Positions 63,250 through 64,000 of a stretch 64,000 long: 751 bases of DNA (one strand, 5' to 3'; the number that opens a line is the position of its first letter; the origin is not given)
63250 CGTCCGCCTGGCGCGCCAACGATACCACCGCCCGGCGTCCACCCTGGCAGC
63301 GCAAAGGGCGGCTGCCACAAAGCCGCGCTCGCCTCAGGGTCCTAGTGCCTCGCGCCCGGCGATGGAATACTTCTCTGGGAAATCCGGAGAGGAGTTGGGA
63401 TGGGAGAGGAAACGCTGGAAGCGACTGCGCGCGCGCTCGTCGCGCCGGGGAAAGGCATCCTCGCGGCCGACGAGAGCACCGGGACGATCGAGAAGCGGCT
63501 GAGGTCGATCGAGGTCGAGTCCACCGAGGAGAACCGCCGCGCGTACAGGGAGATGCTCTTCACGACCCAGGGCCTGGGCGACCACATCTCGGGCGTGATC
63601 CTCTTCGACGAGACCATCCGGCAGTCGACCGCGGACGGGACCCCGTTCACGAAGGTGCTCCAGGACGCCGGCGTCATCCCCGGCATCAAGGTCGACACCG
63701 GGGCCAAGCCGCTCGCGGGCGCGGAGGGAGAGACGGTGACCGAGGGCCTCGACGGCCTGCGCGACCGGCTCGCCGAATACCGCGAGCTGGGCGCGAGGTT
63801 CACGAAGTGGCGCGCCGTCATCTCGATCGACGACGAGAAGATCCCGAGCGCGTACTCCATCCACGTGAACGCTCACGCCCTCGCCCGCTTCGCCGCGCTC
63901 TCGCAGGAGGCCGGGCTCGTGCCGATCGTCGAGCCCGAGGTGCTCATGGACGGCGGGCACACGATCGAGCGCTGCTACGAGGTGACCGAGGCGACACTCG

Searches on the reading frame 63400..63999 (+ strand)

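Call 17: search_protein_families(library=pfam, proteins=[window:63400-63999:+], max_evalue=0.01)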
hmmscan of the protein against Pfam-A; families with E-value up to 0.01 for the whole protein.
window:63400-63999:+ (200 aa): 1 family
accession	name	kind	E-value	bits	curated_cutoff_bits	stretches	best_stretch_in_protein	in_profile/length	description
PF00274.25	Glycolytic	-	4e-84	282.8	22.2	1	6-200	2-196/349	Fructose-bisphosphate aldolase class-I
